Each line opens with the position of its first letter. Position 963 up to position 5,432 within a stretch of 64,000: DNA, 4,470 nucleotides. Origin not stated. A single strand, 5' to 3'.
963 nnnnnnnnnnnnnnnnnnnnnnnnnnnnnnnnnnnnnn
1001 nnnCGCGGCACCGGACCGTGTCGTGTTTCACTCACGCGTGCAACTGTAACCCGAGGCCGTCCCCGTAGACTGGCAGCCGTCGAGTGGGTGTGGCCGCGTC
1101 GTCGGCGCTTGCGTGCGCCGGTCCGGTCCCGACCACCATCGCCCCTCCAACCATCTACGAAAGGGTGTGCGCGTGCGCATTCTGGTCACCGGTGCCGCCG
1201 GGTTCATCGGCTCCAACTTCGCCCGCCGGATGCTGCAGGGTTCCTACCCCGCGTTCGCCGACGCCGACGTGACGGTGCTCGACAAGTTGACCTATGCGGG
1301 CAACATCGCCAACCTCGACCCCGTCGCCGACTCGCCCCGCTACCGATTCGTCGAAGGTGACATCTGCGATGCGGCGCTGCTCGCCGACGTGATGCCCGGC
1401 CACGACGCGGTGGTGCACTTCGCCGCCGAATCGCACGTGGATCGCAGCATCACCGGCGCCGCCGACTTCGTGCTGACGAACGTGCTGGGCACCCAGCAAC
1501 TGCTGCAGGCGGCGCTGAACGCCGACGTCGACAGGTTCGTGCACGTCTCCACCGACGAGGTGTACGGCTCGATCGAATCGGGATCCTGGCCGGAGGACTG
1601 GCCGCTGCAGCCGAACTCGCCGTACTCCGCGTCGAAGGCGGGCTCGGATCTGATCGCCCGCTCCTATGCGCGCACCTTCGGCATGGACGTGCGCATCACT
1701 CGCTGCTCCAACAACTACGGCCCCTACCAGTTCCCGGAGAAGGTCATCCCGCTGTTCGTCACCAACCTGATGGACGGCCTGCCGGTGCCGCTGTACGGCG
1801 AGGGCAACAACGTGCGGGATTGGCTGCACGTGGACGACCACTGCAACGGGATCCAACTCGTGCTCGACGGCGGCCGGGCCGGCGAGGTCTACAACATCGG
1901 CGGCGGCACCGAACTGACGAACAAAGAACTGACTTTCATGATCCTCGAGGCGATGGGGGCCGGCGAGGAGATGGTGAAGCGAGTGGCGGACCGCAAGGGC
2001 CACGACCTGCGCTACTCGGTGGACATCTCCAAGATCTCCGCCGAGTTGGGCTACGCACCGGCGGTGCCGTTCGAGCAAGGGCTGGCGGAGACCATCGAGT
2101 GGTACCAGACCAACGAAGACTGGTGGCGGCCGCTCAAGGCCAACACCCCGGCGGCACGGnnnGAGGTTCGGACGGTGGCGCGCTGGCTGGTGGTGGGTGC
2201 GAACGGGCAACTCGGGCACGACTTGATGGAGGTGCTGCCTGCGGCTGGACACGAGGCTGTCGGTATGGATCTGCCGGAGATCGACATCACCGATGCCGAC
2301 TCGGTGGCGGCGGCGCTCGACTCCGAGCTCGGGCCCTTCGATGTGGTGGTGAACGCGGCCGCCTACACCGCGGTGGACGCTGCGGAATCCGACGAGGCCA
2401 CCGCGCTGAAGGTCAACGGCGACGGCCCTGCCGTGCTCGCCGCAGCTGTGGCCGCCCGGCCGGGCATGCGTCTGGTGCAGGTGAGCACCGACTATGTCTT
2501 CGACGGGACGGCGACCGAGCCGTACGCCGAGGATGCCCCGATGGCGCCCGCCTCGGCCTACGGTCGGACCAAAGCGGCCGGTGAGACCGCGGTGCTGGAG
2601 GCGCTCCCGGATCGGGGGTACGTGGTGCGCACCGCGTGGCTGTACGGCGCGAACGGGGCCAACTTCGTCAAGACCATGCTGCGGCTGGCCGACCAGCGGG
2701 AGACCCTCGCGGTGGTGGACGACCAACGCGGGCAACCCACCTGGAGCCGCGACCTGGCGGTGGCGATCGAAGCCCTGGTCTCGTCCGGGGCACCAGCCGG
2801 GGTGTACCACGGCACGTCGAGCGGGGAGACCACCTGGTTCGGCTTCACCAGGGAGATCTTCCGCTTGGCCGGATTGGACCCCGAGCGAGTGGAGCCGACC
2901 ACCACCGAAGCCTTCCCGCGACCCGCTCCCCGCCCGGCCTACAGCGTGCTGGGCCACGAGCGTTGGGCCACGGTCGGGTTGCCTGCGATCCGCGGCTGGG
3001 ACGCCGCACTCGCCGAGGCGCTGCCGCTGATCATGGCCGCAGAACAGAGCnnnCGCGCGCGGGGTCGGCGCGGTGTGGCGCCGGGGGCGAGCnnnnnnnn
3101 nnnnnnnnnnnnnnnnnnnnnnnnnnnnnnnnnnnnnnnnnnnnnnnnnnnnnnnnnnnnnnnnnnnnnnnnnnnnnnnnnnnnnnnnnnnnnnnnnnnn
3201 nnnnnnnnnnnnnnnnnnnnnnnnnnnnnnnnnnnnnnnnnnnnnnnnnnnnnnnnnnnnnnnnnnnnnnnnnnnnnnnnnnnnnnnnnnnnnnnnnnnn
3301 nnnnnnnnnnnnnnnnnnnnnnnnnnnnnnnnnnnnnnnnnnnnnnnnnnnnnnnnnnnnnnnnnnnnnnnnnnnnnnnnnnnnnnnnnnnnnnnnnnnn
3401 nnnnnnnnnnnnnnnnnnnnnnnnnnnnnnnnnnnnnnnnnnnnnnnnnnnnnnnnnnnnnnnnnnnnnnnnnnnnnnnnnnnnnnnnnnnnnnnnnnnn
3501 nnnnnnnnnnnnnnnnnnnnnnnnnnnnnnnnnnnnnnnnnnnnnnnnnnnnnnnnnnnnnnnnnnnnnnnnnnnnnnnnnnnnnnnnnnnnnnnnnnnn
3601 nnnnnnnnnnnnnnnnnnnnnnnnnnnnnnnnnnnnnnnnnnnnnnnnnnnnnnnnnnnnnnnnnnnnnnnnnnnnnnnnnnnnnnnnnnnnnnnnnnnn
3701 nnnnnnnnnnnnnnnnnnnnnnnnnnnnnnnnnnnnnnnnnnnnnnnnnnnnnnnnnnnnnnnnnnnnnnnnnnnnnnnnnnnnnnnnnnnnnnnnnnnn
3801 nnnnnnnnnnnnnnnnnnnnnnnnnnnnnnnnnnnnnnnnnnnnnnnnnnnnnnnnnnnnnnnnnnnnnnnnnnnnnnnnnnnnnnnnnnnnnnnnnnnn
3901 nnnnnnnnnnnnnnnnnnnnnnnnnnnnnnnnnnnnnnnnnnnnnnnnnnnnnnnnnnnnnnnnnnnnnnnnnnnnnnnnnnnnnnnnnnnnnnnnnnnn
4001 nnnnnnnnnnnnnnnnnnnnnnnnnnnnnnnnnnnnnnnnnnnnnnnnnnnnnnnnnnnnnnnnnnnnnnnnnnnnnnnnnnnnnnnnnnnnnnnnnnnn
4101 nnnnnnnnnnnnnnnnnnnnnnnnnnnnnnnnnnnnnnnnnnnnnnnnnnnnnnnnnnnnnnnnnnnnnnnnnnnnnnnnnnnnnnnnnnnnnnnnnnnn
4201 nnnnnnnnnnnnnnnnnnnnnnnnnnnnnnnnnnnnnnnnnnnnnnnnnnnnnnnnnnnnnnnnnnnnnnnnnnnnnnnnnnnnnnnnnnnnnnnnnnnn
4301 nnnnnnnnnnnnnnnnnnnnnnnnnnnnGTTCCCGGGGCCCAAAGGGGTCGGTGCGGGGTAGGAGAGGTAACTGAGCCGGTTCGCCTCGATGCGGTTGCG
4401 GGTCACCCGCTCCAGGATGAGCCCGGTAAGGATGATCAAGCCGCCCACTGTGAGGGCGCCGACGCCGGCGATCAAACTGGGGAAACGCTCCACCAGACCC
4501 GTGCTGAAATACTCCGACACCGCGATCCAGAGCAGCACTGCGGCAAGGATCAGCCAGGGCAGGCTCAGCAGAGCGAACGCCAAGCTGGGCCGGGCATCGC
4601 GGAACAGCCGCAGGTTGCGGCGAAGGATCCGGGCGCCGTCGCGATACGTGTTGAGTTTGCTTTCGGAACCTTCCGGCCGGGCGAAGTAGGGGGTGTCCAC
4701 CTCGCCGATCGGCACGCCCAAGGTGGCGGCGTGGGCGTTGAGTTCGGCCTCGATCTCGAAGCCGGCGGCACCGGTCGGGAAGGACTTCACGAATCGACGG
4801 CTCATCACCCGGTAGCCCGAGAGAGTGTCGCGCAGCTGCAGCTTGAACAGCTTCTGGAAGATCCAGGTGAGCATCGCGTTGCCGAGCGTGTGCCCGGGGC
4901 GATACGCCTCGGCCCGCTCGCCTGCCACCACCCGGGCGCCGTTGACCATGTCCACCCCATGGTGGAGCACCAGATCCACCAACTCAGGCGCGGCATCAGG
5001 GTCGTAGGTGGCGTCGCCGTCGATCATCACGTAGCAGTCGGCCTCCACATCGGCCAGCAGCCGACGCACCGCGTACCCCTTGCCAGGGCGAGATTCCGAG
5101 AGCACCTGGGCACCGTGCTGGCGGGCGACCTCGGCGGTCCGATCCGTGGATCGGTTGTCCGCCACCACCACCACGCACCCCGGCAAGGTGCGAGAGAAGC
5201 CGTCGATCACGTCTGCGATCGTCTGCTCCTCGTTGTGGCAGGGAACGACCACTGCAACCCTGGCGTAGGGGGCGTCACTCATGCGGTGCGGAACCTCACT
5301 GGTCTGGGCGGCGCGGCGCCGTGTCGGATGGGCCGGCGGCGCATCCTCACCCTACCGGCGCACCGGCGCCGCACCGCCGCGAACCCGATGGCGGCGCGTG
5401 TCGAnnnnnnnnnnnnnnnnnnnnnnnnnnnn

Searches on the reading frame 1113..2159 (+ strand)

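Call 69: search_protein_families(library=pfam, proteins=[window:1113-2159:+], max_evalue=0.00001)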
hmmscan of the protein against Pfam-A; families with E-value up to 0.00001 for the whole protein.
window:1113-2159:+ (349 aa): 7 families
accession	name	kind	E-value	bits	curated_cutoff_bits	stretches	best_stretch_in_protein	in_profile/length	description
PF16363.11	GDP_Man_Dehyd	-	3.1e-75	254.1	27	1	24-327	1-332/332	GDP-mannose 4,6 dehydratase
PF01370.27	Epimerase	-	4.9e-65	219.7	20.9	1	23-263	1-240/240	NAD dependent epimerase/dehydratase family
PF02719.21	Polysacc_synt_2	-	9.4e-18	64.8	20.2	1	23-282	1-248/293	Polysaccharide biosynthesis protein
PF01073.25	3Beta_HSD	-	3e-16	59.7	22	1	24-241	1-219/280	3-beta hydroxysteroid dehydrogenase/isomerase family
PF04321.23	RmlD_sub_bind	-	1e-11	44.9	27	1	22-183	2-137/287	RmlD substrate binding domain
PF07993.18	NAD_binding_4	-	4.7e-11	42.8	20.1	1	25-200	1-206/258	Male sterility protein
PF13460.12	NAD_binding_10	-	1.5e-09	38.5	27.2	1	27-162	1-115/184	NAD(P)H-binding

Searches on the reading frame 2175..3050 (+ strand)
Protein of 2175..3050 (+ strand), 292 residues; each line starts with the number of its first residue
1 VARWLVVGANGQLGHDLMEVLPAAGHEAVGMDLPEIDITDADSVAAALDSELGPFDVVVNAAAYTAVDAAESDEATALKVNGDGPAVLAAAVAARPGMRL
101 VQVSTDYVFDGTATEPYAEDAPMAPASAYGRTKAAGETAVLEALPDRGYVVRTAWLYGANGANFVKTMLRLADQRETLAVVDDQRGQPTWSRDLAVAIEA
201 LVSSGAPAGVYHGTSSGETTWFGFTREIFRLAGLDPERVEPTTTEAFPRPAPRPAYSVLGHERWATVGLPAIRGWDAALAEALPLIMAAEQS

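Call 69: search_protein_families(library=pfam, proteins=[window:2175-3050:+], max_evalue=0.00001)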
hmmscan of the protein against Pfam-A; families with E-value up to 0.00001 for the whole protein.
window:2175-3050:+ (292 aa): 3 families
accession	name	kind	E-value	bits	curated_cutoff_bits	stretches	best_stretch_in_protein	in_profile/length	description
PF04321.23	RmlD_sub_bind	-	4.3e-95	318.5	27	1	4-283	3-282/287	RmlD substrate binding domain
PF01370.27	Epimerase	-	4.1e-24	85.8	20.9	1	4-201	1-224/240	NAD dependent epimerase/dehydratase family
PF16363.11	GDP_Man_Dehyd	-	1.7e-14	54.5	27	1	33-142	56-166/332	GDP-mannose 4,6 dehydratase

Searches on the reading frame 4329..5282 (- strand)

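Call 69: search_protein_families(library=pfam, proteins=[window:4329-5282:-], max_evalue=0.00001)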
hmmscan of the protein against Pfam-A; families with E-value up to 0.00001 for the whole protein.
window:4329-5282:- (318 aa): 2 families
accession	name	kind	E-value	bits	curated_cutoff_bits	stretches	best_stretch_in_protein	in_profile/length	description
PF00535.33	Glycos_transf_2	-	1e-19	71.5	23.3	1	11-159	2-158/168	Glycosyl transferase family 2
PF13641.12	Glyco_tranf_2_3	-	3.4e-11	44.1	27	1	8-117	2-123/230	Glycosyltransferase like family 2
